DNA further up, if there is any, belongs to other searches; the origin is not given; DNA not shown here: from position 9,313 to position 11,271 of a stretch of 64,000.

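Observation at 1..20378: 20-kb glycan assembly island: candidate protein-glycosylation / surface-glycan system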

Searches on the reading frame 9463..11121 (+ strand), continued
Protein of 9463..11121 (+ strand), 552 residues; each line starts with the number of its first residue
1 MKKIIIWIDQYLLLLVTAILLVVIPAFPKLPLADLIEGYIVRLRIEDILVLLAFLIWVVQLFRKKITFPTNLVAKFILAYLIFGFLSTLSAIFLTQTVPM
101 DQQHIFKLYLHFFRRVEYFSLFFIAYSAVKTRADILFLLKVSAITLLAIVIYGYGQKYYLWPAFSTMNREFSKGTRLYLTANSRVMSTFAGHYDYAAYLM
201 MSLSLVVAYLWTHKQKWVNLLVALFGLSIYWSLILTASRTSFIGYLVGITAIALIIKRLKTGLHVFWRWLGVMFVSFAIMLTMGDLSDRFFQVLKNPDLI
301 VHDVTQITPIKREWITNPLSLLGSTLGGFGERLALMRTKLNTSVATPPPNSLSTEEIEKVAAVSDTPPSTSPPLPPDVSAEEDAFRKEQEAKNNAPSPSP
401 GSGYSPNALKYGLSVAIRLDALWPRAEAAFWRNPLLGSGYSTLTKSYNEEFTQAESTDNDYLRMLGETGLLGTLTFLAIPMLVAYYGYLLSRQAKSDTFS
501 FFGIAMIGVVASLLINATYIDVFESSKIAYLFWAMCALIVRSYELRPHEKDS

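Call 42: fold_search(model_id=the predicted structure, library=pdb)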
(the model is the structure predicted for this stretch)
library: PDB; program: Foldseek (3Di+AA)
matches with E <= 10: 130; with E <= 0.001: 0
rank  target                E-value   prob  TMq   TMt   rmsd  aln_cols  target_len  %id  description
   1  7tpg_B                1.3e-03  1.00  0.44  0.58   8.7       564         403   13  Single-Particle Cryo-EM Structure of the WaaL O-antigen ligase in its ligand bound state (released 2022-04-06)
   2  8ubz                  2.5e-01  0.12  0.11  0.13  21.7       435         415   12  Choline-bound FLVCR1 (released 2024-03-27)
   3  8ubw                  2.8e-01  0.12  0.10  0.12  20.3       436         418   14  Choline-bound FLVCR1 (released 2024-03-27)
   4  8p1u_A                2.9e-01  0.38  0.17  0.24  21.2       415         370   12  Structure of divisome complex FtsWIQLB (released 2024-05-22)
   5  8uby                  3.1e-01  0.13  0.12  0.14  22.1       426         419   13  Choline-bound FLVCR1 (released 2024-03-27)
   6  6h7u                  4.3e-01  0.10  0.13  0.14  23.8       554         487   10  Crystal structure of a POT family transporter in complex with 5-aminolevulinic acid (released 2018-12-26)
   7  8bh1_A                4.5e-01  0.38  0.23  0.33  16.3       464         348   15  Core divisome complex FtsWIQBL from Pseudomonas aeruginosa (released 2023-04-19)
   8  8uc0                  6.5e-01  0.06  0.10  0.12  23.2       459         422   14  Endogenous ligand bound FLVCR1 (released 2024-03-27)
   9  4ikw                  7.4e-01  0.08  0.13  0.14  23.8       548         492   11  Crystal structure of peptide transporter POT in complex with sulfate (released 2013-07-10)
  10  8ubx                  9.6e-01  0.09  0.13  0.15  22.2       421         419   15  Ethanolamine-bound FLVCR1 (released 2024-03-27)
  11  8qcs                  1.1e+00  0.06  0.10  0.12  20.9       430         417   13  Cryo-EM structure of the inward-facing FLVCR1 (released 2024-04-17)
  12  8voz_A                1.1e+00  0.06  0.10  0.10  26.7       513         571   10  Cryo-EM structure of the ABC transporter PCAT1 cysteine-free core bound with MgADP and substrate (released 2024-10-30)
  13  6rn5                  1.3e+00  0.08  0.11  0.17  23.0       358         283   12  PptA from Streptomyces chartreusis (released 2019-06-19)
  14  9g8j_C                1.3e+00  0.07  0.14  0.12  27.2       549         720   12  Structure of K+-dependent Na+-PPase from Thermotoga maritima in complex with zoledronate (released 2025-06-04)
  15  6m2l_A                1.3e+00  0.04  0.10  0.11  25.7       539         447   13  Crystal structure of Plasmodium falciparum hexose transporter PfHT1 bound with C3361 (released 2020-09-09)
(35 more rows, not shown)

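Call 56: search_protein_families(library=pfam, proteins=[L024:5032-6312:+, L025:8231-9133:+, L002:4022-4375:-, L045:3546-4676:+, L066:5704-7101:+, L066:7094-8242:+, L070:4664-6040:+, L069:6574-7797:+, L064:16458-19064:+, L002:5320-5898:+], max_evalue=0.01)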
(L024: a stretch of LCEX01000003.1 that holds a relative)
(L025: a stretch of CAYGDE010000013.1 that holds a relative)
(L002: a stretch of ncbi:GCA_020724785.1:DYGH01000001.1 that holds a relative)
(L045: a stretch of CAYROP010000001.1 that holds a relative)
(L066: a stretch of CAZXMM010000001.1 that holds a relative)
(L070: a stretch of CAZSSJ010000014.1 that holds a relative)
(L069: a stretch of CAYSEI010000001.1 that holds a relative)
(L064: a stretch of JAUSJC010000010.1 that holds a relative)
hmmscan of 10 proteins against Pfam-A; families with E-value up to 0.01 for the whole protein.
L024:5032-6312:+ (426 aa): 1 family
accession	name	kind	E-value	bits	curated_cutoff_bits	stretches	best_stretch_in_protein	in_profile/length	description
PF01943.22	Polysacc_synt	-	1.3e-18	67.9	28.2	1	19-293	3-273/274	Polysaccharide biosynthesis protein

L025:8231-9133:+ (300 aa): 3 families
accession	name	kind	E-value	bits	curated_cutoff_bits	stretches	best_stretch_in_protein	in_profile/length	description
PF00892.27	EamA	-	3.1e-41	141.3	28.2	2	3-131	4-134/135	EamA-like transporter family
PF06027.18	SLC35F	-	0.00021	21.4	21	1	55-281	69-296/299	Solute carrier family 35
PF03303.18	WTF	-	0.0072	16.6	25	1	39-135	131-224/224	WTF protein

L002:4022-4375:- (117 aa): 2 families
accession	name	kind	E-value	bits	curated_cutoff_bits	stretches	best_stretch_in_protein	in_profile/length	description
PF00892.27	EamA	-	2.7e-06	28.1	28.2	1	16-115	40-134/135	EamA-like transporter family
PF10639.15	TMEM234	-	0.0004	20.9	30.1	1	34-114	31-112/113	Putative transmembrane family 234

L045:3546-4676:+ (376 aa): 1 family
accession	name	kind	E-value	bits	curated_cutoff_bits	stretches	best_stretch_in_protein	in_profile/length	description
PF04188.19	Mannosyl_trans2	-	4.1e-06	26.8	22.4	1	40-205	33-211/443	Mannosyltransferase (PIG-V)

L066:5704-7101:+ (465 aa): 1 family
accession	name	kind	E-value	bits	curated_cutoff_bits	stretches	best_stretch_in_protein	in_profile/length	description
PF13231.12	PMT_2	-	7.6e-09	36.4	26.1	1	52-218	2-160/160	Dolichyl-phosphate-mannose-protein mannosyltransferase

L066:7094-8242:+ (382 aa): 0 families

L070:4664-6040:+ (458 aa): 1 family
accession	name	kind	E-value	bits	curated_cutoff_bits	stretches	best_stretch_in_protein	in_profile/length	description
PF13231.12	PMT_2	-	4.1e-09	37.3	26.1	1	50-203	2-153/160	Dolichyl-phosphate-mannose-protein mannosyltransferase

L069:6574-7797:+ (407 aa): 2 families
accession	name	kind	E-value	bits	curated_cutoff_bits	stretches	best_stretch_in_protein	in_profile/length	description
PF13440.11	Polysacc_synt_3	-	4.3e-22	79.1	23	1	29-322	2-292/293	Polysaccharide biosynthesis protein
PF01943.22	Polysacc_synt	-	2.7e-20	73.4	28.2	1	4-272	1-272/274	Polysaccharide biosynthesis protein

L064:16458-19064:+ (868 aa): 6 families
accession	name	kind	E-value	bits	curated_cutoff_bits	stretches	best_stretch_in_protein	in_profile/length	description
PF00122.25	E1-E2_ATPase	-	1.5e-47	161.9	28.1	1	110-303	1-180/181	E1-E2 ATPase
PF00689.26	Cation_ATPase_C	-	1.8e-42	145.5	27.3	1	684-851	1-175/175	Cation transporting ATPase, C-terminus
PF00702.32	Hydrolase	-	3.8e-22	80.1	26.4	1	321-615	2-191/191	haloacid dehalogenase-like hydrolase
PF00690.31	Cation_ATPase_N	-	1.4e-21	76.3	20.4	1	3-70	1-68/69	Cation transporter/ATPase, N-terminus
PF13246.12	Cation_ATPase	-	3.4e-07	30.6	21.7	1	388-449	11-73/91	Cation transport ATPase (P-type)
PF08282.18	Hydrolase_3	-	5.6e-05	23.4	20.9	1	588-643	196-251/255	haloacid dehalogenase-like hydrolase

L002:5320-5898:+ (192 aa): 2 families
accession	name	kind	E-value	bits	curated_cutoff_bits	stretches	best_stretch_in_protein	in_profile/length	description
PF00156.33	Pribosyltran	-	3.6e-18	65.8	26.3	1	22-149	7-147/158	Phosphoribosyl transferase domain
PF14681.12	UPRTase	-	0.00036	20.5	27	1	31-161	62-188/206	Uracil phosphoribosyltransferase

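Call 69: find_encoding_contigs(protein=P0001, flank=10000, max_places=2)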
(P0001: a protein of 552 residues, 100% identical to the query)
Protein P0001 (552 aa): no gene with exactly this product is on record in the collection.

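Call 75: search_protein_families(library=pfam, proteins=[window:9463-11121:+, P0052, P0094, L085:8707-10155:+], max_evalue=0.01)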
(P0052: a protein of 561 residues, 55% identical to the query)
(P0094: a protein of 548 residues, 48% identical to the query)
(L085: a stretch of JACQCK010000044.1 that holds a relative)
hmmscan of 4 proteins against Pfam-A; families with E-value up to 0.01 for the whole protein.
window:9463-11121:+ (552 aa): 1 family
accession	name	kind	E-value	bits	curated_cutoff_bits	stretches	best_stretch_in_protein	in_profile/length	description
PF04932.20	Wzy_C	-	1.6e-10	41.4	31.7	2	414-477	80-149/149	O-Antigen ligase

P0052 (561 aa): 1 family
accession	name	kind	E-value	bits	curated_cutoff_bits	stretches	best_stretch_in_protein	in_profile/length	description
PF04932.20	Wzy_C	-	1.4e-07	31.9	31.7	1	421-484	80-149/149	O-Antigen ligase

P0094 (548 aa): 1 family
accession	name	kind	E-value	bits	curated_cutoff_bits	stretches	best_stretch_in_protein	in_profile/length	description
PF04932.20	Wzy_C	-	2.4e-12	47.3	31.7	2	413-476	80-149/149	O-Antigen ligase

L085:8707-10155:+ (483 aa): 1 family
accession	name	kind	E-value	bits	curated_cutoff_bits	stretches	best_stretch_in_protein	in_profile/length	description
PF04932.20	Wzy_C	-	1.6e-08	34.9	31.7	1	208-419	1-149/149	O-Antigen ligase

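Call 98: search_protein_families(library=pfam, proteins=[L046:10001-13156:+, L024:10001-13126:+, L070:10001-13129:+, L050:10001-13096:+, L036:10001-13108:+], max_evalue=0.001)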
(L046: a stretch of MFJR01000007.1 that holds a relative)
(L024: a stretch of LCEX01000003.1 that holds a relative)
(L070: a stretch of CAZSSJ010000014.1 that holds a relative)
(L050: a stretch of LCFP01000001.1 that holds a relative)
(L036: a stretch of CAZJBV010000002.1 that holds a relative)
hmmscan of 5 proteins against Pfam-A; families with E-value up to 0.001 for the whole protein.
L046:10001-13156:+ (1051 aa): 2 families
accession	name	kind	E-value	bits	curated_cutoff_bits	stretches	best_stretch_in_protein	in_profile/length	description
PF04932.20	Wzy_C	-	4.8e-11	43.1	31.7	1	229-450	6-149/149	O-Antigen ligase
PF13231.12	PMT_2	-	2.8e-07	31.3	26.1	1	644-797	19-160/160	Dolichyl-phosphate-mannose-protein mannosyltransferase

L024:10001-13126:+ (1041 aa): 3 families
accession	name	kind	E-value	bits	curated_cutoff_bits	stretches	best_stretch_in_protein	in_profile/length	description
PF13231.12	PMT_2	-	5.2e-16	59.7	26.1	1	641-779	19-160/160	Dolichyl-phosphate-mannose-protein mannosyltransferase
PF04932.20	Wzy_C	-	2.5e-11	44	31.7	1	229-445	6-148/149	O-Antigen ligase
PF02366.24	PMT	-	5.6e-10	39.6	22.7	1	631-782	70-233/245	Dolichyl-phosphate-mannose-protein mannosyltransferase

L070:10001-13129:+ (1042 aa): 3 families
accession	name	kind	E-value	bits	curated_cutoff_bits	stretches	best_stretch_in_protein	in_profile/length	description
PF13231.12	PMT_2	-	3.5e-14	53.7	26.1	1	648-783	22-160/160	Dolichyl-phosphate-mannose-protein mannosyltransferase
PF04932.20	Wzy_C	-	2.7e-12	47.2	31.7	1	226-451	3-148/149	O-Antigen ligase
PF02366.24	PMT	-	6.6e-08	32.9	22.7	1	647-782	82-232/245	Dolichyl-phosphate-mannose-protein mannosyltransferase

L050:10001-13096:+ (1031 aa): 2 families
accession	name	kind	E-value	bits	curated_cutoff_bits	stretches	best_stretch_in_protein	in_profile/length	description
PF04932.20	Wzy_C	-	1.2e-16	61.3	31.7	1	226-442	3-148/149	O-Antigen ligase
PF13231.12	PMT_2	-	3.1e-08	34.4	26.1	1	640-778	22-160/160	Dolichyl-phosphate-mannose-protein mannosyltransferase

L036:10001-13108:+ (1035 aa): 2 families
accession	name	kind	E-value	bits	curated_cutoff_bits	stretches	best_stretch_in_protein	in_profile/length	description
PF04932.20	Wzy_C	-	8.7e-13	48.7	31.7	1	229-442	6-148/149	O-Antigen ligase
PF13231.12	PMT_2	-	9.7e-10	39.3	26.1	1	622-781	5-160/160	Dolichyl-phosphate-mannose-protein mannosyltransferase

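Call 99: search_protein_representatives(protein=window:9463-11121:+)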
Query: 552 residues. Proteins with E-value up to 0.001 (for the whole library): 811; up to 1e-10: 413; up to 1e-30: 244. The best 150 are listed.
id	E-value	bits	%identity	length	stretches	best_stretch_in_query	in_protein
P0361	5.5e-154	530.0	49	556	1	4-545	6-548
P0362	2.2e-127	442.2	48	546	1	2-541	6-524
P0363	7.3e-121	420.7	44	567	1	2-540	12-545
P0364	3.4e-113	395.4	48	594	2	1-293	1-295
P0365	8.3e-108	377.6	46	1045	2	1-297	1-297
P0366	1.3e-105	370.4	44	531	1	3-542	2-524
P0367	4.8e-105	368.5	47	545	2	2-296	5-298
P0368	1.6e-104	366.8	44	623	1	2-538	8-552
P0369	8.2e-104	364.4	48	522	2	7-295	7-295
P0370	4.9e-103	361.9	48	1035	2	2-294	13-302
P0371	9.7e-101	354.3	43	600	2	2-385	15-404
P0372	2.7e-100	352.8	42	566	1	3-538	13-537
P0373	1.8e-98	346.8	41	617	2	3-375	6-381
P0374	2.1e-98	346.6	40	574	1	1-545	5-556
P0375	3.9e-98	345.7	42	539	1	15-545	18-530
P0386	4.5e-89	315.8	46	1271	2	1-276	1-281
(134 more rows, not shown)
